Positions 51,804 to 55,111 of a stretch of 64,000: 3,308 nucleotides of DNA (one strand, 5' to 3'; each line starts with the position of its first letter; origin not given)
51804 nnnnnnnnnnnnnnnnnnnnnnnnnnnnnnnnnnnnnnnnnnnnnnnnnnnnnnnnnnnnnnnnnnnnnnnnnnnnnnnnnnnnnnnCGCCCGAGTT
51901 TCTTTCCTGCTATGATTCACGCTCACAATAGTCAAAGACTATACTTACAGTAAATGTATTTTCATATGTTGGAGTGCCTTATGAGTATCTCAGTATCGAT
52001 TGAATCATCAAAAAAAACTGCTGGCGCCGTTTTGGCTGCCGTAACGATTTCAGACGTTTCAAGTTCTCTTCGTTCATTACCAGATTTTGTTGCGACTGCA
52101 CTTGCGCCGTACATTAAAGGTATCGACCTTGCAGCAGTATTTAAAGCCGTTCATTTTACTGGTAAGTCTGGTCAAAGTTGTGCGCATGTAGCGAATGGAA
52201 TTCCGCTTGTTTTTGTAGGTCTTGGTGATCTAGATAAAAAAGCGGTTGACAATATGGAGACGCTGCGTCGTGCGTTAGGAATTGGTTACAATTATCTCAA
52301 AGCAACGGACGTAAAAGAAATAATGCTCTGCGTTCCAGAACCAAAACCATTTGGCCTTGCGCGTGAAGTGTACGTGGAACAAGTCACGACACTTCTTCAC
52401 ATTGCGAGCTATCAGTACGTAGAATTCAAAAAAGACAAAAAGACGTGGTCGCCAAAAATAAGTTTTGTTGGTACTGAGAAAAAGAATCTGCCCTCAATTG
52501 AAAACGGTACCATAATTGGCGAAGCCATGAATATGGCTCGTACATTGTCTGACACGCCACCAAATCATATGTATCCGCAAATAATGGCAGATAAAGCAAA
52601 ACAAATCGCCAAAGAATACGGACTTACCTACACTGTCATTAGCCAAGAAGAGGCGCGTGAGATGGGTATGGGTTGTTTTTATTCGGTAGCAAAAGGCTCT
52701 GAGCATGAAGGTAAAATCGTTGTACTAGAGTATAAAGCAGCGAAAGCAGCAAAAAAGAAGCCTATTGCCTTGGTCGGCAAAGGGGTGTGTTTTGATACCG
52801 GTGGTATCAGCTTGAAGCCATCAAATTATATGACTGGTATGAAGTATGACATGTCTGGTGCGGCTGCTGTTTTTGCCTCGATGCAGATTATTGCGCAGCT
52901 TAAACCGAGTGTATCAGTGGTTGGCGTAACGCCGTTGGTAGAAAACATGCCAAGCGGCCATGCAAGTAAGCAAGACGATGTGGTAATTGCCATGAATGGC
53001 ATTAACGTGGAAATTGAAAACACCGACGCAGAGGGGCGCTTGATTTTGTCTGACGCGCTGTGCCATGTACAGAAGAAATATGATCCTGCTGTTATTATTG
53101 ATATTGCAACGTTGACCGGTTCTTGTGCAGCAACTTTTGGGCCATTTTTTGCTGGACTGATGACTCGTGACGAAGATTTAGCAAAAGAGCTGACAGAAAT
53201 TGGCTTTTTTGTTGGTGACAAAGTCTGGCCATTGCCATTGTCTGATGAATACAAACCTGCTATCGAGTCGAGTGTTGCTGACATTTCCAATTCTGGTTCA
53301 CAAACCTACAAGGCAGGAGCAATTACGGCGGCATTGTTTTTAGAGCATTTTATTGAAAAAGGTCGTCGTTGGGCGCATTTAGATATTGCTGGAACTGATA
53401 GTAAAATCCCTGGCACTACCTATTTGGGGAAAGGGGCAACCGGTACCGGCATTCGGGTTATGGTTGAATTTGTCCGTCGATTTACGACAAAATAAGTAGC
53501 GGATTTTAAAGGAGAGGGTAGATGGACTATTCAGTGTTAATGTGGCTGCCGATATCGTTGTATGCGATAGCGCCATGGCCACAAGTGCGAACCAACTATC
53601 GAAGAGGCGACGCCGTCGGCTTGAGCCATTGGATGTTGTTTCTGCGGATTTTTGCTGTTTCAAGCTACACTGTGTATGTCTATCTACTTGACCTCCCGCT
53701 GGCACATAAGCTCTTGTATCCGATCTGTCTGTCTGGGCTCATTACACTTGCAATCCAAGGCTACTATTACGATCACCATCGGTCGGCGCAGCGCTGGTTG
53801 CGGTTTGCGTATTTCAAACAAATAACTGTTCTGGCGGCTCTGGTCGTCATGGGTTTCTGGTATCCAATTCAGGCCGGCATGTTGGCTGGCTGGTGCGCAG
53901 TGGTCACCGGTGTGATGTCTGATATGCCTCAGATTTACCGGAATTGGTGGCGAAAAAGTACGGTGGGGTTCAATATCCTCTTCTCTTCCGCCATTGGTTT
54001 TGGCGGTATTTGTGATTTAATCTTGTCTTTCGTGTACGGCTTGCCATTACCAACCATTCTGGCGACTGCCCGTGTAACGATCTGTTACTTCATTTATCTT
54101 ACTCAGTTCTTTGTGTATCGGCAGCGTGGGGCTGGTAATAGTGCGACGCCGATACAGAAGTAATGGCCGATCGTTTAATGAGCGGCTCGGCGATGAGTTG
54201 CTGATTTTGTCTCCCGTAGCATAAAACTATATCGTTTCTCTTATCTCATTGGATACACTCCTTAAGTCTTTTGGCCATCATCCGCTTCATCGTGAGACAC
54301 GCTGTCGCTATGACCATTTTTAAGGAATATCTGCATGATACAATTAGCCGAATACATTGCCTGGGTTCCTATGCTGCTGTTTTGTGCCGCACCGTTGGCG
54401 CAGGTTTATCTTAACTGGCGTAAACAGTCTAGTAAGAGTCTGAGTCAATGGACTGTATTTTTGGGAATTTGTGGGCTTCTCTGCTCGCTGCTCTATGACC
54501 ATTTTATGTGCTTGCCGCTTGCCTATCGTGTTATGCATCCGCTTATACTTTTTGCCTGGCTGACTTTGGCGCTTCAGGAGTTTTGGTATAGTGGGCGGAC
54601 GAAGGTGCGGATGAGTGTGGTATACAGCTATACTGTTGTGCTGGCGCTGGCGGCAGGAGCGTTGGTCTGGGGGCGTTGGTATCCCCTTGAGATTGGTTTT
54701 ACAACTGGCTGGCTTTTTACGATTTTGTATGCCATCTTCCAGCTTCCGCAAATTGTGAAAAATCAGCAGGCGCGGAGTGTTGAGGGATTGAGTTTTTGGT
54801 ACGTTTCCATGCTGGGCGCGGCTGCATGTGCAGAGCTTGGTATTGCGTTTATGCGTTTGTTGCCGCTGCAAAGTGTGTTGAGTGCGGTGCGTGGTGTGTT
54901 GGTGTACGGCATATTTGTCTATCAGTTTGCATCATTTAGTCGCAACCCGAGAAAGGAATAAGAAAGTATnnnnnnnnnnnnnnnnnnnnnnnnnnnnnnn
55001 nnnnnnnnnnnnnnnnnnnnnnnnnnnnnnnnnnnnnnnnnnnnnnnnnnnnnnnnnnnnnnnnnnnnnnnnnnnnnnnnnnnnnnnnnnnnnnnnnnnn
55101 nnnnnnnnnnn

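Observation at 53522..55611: Three tandem full-length (two-motif, ~7-TM) PQ-loop proteins next to leucyl aminopeptidase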

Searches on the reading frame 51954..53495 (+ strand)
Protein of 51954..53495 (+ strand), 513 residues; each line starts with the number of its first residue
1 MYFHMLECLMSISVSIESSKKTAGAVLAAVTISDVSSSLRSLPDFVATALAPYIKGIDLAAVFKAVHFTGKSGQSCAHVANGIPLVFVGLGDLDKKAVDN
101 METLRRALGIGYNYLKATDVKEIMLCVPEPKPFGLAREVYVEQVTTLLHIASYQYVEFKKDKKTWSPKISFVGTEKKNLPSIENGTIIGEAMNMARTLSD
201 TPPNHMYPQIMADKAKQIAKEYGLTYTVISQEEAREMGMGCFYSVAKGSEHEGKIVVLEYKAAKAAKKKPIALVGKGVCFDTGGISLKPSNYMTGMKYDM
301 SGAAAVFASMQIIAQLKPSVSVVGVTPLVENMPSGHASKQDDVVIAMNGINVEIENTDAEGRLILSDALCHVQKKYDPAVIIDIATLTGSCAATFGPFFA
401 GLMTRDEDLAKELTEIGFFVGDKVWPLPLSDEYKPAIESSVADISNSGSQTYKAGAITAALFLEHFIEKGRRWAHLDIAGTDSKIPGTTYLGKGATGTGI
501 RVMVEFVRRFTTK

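Call 3: search_protein_families(library=pfam, proteins=[window:51954-53495:+], max_evalue=0.01)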
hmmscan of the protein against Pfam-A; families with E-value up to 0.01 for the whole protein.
window:51954-53495:+ (513 aa): 2 families
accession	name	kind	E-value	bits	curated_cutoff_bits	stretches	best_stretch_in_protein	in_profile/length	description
PF00883.26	Peptidase_M17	-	4e-118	394.6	25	1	193-504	1-310/310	Cytosol aminopeptidase family, catalytic domain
PF02789.23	Peptidase_M17_N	-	7.1e-10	39.3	23.4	1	58-162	24-129/129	Cytosol aminopeptidase family, N-terminal domain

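Call 4: search_protein_families(library=ncbifam, proteins=[window:51954-53495:+], max_evalue=0.01)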
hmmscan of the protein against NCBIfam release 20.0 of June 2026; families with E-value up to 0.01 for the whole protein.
window:51954-53495:+ (513 aa): 13 families
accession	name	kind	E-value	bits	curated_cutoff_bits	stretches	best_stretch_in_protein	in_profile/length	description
NF002073.0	PRK00913.1-2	equivalog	1.5e-121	406.7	432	1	56-512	49-503/505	leucyl aminopeptidase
NF002074.0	PRK00913.1-4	equivalog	2e-119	399.7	415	1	58-507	42-490/496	leucyl aminopeptidase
NF002077.0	PRK00913.2-4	equivalog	1.1e-114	384.2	471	1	59-509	45-497/501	leucyl aminopeptidase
NF002083.0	PRK00913.3-5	equivalog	6.1e-113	378.3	468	1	62-509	40-489/492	leucyl aminopeptidase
NF002075.0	PRK00913.2-2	equivalog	1.1e-112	377.5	468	1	64-510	54-499/502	leucyl aminopeptidase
NF002076.0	PRK00913.2-3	equivalog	3.4e-109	366.1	491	1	12-508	3-491/494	leucyl aminopeptidase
NF002082.0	PRK00913.3-4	equivalog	5.7e-109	365.2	552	1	181-510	178-503/504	leucyl aminopeptidase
NF002072.0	PRK00913.1-1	equivalog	9.1e-96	321.4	826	1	149-507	134-492/502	leucyl aminopeptidase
NF002081.0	PRK00913.3-3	equivalog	1.8e-95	320.6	485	1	61-510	36-481/485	leucyl aminopeptidase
NF002080.0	PRK00913.3-2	equivalog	3.3e-86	289.9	475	1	156-483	99-424/447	leucyl aminopeptidase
NF002078.0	PRK00913.2-5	equivalog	2.7e-74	250.5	622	1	114-513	98-500/500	leucyl aminopeptidase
NF003450.0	PRK05015.1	equivalog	2.7e-70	237.2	437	1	168-507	86-425/429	aminopeptidase PepB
NF002079.0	PRK00913.3-1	equivalog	3.3e-65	220.6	1013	1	175-510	157-492/496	leucyl aminopeptidase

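Call 55: list_cluster_members(proteins=[L008:3293-5830:+, L006:1849-3189:-, L006:3431-5902:+, P0174, P0179, P0176, P0183, window:51954-53495:+, window:42293-44302:+, L010:5096-6637:+])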
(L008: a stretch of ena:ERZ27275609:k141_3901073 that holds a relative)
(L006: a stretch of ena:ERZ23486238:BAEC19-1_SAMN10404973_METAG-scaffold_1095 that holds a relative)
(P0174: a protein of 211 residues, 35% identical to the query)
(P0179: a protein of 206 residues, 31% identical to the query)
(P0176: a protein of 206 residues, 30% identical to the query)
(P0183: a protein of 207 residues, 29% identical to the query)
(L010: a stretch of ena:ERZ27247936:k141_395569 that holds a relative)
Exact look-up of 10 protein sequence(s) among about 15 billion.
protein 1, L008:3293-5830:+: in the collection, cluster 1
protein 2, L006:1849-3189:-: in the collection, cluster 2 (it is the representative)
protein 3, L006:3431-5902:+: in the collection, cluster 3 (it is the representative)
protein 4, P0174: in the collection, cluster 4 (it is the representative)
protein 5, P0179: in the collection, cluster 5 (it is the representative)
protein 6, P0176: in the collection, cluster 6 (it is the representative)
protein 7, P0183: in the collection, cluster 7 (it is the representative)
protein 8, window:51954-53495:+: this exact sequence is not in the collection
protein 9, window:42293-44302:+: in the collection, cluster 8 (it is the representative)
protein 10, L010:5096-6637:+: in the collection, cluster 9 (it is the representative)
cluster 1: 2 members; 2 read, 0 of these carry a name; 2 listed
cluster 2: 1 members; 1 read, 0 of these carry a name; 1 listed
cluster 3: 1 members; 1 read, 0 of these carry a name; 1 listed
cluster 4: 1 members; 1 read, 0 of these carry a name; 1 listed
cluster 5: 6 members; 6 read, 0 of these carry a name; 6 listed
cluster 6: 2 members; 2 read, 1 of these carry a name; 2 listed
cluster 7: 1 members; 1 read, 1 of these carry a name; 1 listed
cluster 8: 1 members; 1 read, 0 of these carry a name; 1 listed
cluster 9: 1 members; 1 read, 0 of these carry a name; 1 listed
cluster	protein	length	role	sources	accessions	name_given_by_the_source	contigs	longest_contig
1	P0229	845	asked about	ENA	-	-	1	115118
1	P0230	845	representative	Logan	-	-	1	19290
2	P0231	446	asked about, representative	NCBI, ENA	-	-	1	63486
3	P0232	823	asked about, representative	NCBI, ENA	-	-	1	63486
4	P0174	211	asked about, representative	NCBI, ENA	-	-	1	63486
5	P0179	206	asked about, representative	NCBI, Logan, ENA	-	-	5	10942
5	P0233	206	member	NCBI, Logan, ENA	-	-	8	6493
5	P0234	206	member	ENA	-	-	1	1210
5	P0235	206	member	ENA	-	-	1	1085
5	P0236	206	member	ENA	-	-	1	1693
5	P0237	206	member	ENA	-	-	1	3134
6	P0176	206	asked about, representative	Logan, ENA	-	-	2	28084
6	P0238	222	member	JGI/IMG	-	hypothetical protein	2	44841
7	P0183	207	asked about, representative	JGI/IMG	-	hypothetical protein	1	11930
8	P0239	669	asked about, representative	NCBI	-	-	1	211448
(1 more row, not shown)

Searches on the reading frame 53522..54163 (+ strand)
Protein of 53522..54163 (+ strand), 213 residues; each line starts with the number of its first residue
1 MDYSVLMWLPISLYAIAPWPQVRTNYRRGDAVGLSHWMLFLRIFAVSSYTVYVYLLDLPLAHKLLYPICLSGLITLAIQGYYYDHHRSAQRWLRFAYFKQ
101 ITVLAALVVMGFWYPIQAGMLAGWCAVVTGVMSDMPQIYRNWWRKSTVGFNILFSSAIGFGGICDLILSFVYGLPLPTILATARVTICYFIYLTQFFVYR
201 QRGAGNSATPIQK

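Call 3: search_protein_families(library=pfam, proteins=[window:53522-54163:+], max_evalue=0.01)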
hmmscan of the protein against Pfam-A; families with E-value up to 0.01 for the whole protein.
window:53522-54163:+ (213 aa): 1 family
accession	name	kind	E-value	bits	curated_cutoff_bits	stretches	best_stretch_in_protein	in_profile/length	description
PF04193.19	PQ-loop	-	4.3e-23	81.3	22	2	4-59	3-58/61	PQ loop repeat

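Call 4: search_protein_families(library=ncbifam, proteins=[window:53522-54163:+], max_evalue=0.01)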
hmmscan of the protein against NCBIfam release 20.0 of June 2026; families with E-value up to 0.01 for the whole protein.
window:53522-54163:+ (213 aa): 1 family
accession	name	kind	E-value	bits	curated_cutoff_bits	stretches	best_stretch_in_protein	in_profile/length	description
TIGR00951.1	2A43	subfamily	4.3e-06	26.6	192.35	1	122-156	6-40/233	lysosomal Cystine Transporter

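Call 68: predict_structure(alignment_id=A4)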
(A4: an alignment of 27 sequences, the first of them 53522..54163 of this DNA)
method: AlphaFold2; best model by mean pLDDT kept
length: 213 residues; sequences in the alignment: 27
mean_pLDDT: 91.9   pTM: 0.86
mean pLDDT of the five models: 91.9, 91.3, 90.4, 90.1, 88.9
residues with pLDDT >= 90: 176; 70-90: 25; 50-70: 11; < 50: 1
segments of 3 or more residues with pLDDT < 50: none
pLDDT, mean of each block of 10 residues (from residue 1): 87 95 93 89 97 94 93 95 90 94 97 98 98 94 89 94 96 94 97 95 62 52
secondary structure, 60 per line:
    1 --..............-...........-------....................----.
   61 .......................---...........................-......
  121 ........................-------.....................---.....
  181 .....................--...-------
elements in order: H3-16 H18-28 H36-55 H60-83 H87-113 H115-144 H152-172 H176-201

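Call 72: fold_search(model_id=the predicted structure, library=pdb)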
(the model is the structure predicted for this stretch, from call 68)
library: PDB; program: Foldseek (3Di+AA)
matches with E <= 10: 219; with E <= 0.001: 8
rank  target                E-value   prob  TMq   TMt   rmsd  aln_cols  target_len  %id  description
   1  8dyp_A                9.5e-06  1.00  0.67  0.46   5.3       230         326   20  Crystal structure of human cystine transporter cystinosin (released 2022-11-16)
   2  8dke_P                1.1e-04  1.00  0.65  0.44   4.8       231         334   19  Cryo-EM structure of cystinosin in a cytosol-open state (released 2022-09-21)
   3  7zk1_A                1.1e-04  1.00  0.66  0.59   4.8       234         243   19  Crystal structure of cystinosin from Arabidopsis thaliana bound to sybody and nanobody (released 2022-08-31)
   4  5xpd                  3.7e-04  1.00  0.53  0.45   5.7       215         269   13  Sugar transporter of AtSWEET13 in inward-facing state with a substrate analog (released 2017-09-13)
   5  5ctg_A                4.2e-04  1.00  0.69  0.68   3.9       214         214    9  The 3.1 A resolution structure of a eukaryotic SWEET transporter (released 2015-10-28)
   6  5ctg_B                5.0e-04  1.00  0.70  0.68   4.2       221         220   10  The 3.1 A resolution structure of a eukaryotic SWEET transporter (released 2015-10-28)
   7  5ctg_C                6.9e-04  1.00  0.65  0.65   4.4       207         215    9  The 3.1 A resolution structure of a eukaryotic SWEET transporter (released 2015-10-28)
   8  5cth_C                8.7e-04  1.00  0.64  0.64   4.6       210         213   11  The 3.7 A resolution structure of a eukaryotic SWEET transporter (released 2015-10-28)
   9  7zkz_A                1.6e-03  1.00  0.60  0.56   4.9       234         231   16  Crystal structure of cystinosin from Arabidopsis thaliana bound to two nanobodies (released 2022-08-31)
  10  5cth_A                2.3e-03  1.00  0.69  0.69   4.0       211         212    8  The 3.7 A resolution structure of a eukaryotic SWEET transporter (released 2015-10-28)
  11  6i6j_A                3.0e-03  1.00  0.62  0.64   6.0       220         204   12  Crystal structure of the KDEL receptor bound to synthetic nanobody. (released 2019-02-27)
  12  7rxc_K                5.4e-03  1.00  0.62  0.65   6.0       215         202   13  CryoEM structure of KDELR with Legobody (released 2021-10-06)
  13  6i6b                  1.1e-02  1.00  0.63  0.66   6.1       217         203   12  Crystal structure of the KDEL receptor in the peptide free state. (released 2019-02-27)
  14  8apy_A                1.3e-02  1.00  0.59  0.61   6.2       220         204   14  Crystal structure of the H12A variant of the KDEL receptor bound to sybody (released 2023-08-23)
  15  6zxr_A                2.7e-02  1.00  0.57  0.58   6.5       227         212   13  Crystal structure of the KDEL receptor bound to RDEL peptide at pH 6.0 (released 2021-02-24)
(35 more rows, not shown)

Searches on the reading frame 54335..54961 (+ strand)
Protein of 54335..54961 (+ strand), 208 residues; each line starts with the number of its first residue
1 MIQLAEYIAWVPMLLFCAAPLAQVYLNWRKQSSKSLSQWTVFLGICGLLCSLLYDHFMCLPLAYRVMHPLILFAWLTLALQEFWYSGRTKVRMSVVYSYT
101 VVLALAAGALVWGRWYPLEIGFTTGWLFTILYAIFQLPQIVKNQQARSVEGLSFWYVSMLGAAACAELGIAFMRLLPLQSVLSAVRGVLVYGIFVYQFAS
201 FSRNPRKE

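Call 3: search_protein_families(library=pfam, proteins=[window:54335-54961:+], max_evalue=0.01)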
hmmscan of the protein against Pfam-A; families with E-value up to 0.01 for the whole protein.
window:54335-54961:+ (208 aa): 2 families
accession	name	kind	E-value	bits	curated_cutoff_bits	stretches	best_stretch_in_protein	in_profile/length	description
PF04193.19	PQ-loop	-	4.8e-18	65.1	22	2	120-163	1-44/61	PQ loop repeat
PF00810.23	ER_lumen_recept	-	0.0095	17.2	25.6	1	73-165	43-134/143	ER lumen protein retaining receptor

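Call 4: search_protein_families(library=ncbifam, proteins=[window:54335-54961:+], max_evalue=0.01)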
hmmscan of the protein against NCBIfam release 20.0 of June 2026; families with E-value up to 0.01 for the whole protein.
window:54335-54961:+ (208 aa): 2 families
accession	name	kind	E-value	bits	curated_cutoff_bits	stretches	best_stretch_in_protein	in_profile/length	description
TIGR00951.1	2A43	subfamily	1.9e-06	27.8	192.35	1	124-166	6-48/233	lysosomal Cystine Transporter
NF037968.1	SemiSWEET_2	subfamily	0.0017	18.4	80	0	131-160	7-36/76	SemiSWEET transporter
